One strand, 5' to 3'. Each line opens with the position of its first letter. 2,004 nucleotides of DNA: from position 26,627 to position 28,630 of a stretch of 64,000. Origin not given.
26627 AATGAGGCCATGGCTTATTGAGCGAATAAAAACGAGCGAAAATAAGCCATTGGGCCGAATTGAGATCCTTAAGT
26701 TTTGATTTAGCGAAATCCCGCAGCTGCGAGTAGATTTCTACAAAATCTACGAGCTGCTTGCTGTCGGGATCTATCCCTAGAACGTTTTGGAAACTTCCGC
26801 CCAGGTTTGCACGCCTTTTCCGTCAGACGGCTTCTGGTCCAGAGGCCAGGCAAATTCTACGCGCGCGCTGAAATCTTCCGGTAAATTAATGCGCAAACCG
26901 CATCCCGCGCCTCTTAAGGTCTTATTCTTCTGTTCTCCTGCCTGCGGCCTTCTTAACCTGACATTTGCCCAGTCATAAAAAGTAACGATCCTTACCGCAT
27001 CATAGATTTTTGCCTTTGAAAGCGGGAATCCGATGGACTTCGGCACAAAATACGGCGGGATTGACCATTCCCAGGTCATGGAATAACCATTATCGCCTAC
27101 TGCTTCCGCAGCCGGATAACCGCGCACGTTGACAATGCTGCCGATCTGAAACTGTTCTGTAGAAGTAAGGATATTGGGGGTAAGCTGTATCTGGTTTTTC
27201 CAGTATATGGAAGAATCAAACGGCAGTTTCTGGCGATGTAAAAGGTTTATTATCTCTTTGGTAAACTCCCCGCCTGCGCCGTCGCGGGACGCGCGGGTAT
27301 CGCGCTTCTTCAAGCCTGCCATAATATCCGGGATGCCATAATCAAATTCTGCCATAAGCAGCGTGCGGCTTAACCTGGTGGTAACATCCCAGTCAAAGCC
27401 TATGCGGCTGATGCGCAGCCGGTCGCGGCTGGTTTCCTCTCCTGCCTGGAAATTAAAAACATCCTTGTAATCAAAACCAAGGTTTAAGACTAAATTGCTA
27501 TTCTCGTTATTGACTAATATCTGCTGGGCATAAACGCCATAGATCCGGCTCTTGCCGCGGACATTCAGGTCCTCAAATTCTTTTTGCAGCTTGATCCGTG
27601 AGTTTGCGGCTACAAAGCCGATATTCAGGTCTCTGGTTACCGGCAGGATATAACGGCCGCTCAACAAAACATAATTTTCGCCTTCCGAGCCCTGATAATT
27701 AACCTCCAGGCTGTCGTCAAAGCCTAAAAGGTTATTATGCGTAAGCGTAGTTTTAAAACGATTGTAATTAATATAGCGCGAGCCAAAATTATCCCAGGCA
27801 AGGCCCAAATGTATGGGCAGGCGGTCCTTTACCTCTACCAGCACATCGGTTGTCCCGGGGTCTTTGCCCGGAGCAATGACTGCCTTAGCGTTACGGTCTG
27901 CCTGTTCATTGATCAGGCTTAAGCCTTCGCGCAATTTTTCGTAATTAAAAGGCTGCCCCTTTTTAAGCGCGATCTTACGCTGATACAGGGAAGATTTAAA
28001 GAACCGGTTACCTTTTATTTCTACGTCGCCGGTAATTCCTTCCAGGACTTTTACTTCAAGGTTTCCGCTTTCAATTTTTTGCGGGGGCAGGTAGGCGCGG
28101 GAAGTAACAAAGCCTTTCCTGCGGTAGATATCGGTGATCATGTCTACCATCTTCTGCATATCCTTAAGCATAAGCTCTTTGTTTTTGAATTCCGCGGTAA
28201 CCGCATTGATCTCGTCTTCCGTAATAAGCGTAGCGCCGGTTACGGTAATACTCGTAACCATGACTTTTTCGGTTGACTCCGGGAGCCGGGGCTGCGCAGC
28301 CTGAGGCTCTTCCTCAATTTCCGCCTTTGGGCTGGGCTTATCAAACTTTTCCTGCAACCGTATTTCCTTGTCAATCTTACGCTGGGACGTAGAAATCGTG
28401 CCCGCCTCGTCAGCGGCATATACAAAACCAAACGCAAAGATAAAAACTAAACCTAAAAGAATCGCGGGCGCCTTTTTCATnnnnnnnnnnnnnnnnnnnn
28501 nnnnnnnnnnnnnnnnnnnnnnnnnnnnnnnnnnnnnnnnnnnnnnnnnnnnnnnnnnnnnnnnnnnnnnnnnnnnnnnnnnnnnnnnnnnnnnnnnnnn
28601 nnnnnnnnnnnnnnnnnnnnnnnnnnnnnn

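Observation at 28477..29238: Lipid kinase DgkA fused to a periplasmic POTRA-like domain, translationally coupled to tpsB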

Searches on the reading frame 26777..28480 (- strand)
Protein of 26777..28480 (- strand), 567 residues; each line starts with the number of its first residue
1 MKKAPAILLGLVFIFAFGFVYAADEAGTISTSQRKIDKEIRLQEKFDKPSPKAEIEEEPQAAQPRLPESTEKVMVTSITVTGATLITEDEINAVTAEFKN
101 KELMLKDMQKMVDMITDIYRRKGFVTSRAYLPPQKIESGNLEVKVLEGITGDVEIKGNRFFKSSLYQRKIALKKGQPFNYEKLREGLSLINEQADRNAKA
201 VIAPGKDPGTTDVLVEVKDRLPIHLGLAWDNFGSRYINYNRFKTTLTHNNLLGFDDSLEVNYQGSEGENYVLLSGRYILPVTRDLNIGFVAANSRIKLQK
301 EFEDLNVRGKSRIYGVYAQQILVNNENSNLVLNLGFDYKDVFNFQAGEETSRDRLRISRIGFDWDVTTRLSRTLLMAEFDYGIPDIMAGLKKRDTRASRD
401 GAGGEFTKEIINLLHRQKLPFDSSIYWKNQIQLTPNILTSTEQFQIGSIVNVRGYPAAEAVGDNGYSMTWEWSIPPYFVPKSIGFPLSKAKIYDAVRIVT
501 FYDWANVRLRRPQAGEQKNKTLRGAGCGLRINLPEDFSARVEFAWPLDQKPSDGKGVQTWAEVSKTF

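Call 3: search_protein_families(library=pfam, proteins=[window:26777-28480:-], max_evalue=1)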
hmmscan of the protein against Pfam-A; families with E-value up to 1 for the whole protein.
window:26777-28480:- (567 aa): 4 families
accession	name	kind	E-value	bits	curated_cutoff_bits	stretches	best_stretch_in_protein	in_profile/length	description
PF03865.19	ShlB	-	2.6e-27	96.5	22.7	1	209-530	1-310/311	Haemolysin secretion/activation protein ShlB/FhaC/HecB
PF08479.16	POTRA_2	-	2.2e-20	72.7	24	1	75-148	3-76/76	POTRA domain, ShlB-type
PF07244.20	POTRA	-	6.5e-10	40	21.3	2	151-197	4-50/79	Surface antigen variable number repeat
PF01103.29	Omp85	-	7.1e-06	26.2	24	1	442-556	197-315/325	Omp85 superfamily domain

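Call 4: search_protein_families(library=ncbifam, proteins=[window:26777-28480:-], max_evalue=1)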
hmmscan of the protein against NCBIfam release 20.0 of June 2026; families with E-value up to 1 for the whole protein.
window:26777-28480:- (567 aa): 4 families
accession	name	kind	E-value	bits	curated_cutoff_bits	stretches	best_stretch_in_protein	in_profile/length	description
TIGR03303.1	OM_YaeT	equivalog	8.5e-12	44.2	297.15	1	75-554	243-729/741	outer membrane protein assembly factor BamA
NF058613.1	OMPAssmBamADein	equivalog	8e-05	20.8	1050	1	71-197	182-304/857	outer membrane protein assembly factor BamA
NF053819.1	EF0750_LPXTG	subfamily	0.067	13.7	47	1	1-85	1-91/105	EF2685/EF0750 family sortase-dependent surface protein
TIGR02209.1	ftsL_broad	equivalog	0.17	11.8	42.45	1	1-45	1-45/85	cell division protein FtsL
